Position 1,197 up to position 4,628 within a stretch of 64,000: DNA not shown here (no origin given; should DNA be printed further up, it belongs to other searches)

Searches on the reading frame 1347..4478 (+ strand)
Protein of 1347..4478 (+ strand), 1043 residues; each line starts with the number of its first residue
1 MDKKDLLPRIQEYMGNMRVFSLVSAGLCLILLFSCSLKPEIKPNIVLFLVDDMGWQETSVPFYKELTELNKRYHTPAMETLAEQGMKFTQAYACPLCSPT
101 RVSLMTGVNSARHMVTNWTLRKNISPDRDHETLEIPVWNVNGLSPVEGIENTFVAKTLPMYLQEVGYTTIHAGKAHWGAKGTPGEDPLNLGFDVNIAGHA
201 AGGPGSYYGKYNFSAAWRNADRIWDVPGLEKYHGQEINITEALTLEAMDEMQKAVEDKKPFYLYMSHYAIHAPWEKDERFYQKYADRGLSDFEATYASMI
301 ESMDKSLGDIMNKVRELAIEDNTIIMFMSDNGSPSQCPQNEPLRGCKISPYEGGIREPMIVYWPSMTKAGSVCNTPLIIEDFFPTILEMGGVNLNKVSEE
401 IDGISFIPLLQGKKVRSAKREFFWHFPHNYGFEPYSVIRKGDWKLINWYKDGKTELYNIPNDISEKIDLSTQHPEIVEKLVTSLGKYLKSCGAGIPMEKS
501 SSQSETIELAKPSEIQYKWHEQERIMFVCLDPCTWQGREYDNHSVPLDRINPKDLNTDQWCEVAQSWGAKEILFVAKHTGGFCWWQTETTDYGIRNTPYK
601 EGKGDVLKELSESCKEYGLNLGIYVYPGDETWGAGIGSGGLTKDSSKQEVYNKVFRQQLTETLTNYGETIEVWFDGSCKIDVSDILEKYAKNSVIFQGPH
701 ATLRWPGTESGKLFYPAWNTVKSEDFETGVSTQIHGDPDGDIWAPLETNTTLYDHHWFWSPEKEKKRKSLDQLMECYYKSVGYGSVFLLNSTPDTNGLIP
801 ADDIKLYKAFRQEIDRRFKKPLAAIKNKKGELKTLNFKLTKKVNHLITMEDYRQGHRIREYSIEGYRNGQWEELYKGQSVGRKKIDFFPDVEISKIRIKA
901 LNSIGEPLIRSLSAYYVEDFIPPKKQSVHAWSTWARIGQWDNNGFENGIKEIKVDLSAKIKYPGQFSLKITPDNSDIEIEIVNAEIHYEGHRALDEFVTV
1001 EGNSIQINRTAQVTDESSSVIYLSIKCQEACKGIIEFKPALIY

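Call 35: search_protein_families(library=pfam, proteins=[window:1347-4478:+])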
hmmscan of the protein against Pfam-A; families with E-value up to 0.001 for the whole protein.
window:1347-4478:+ (1043 aa): 4 families
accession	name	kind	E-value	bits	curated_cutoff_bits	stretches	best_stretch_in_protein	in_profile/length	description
PF00884.28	Sulfatase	-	3.8e-41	141.8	25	1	43-391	1-300/301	Sulfatase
PF01120.23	Alpha_L_fucos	-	9.4e-26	91.5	25.2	1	548-805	87-331/345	Alpha-L-fucosidase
PF16347.10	SGSH_C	-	1.3e-14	55.1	29.3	1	351-484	12-148/154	N-sulphoglucosamine sulphohydrolase, C-terminal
PF01663.27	Phosphodiest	-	8e-06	26.1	23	1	71-334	16-222/342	Type I phosphodiesterase / nucleotide pyrophosphatase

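Call 38: find_encoding_contigs(protein=window:1347-4478:+, flank=10000, max_places=3)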
Protein window:1347-4478:+ (1043 aa): 17 contigs read that carry it; 3 places shown.
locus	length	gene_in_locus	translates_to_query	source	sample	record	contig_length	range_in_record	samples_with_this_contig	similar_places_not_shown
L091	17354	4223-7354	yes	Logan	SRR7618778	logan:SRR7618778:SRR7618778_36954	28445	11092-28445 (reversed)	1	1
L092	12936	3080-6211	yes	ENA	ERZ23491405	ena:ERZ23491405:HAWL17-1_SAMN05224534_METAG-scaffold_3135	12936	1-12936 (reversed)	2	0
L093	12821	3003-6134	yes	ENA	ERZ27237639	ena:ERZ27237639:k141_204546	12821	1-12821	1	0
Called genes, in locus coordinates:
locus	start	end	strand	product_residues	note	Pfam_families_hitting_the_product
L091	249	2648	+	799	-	-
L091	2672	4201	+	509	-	PF01120:Alpha_L_fucos, PF16757:Fucosidase_C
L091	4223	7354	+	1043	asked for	PF00884:Sulfatase, PF01663:Phosphodiest (weak), PF16347:SGSH_C, PF01120:Alpha_L_fucos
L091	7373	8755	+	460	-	PF00083:Sugar_tr, PF07690:MFS_1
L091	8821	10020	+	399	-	PF00089:Trypsin, PF18962:Por_Secre_tail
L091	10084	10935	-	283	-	PF00165:HTH_AraC (faint), PF12833:HTH_18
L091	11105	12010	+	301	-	PF00701:DHDPS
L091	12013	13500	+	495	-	PF00474:SSF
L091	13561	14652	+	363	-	PF13088:BNR_2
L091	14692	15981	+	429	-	-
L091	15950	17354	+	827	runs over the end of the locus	PF13088:BNR_2, PF04734:Ceramidase_alk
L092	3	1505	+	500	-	?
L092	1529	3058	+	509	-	PF01120:Alpha_L_fucos, PF16757:Fucosidase_C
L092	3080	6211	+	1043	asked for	PF00884:Sulfatase, PF01663:Phosphodiest (weak), PF16347:SGSH_C, PF01120:Alpha_L_fucos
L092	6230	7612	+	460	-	PF00083:Sugar_tr, PF07690:MFS_1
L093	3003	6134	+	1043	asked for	PF00884:Sulfatase, PF01663:Phosphodiest (weak), PF16347:SGSH_C, PF01120:Alpha_L_fucos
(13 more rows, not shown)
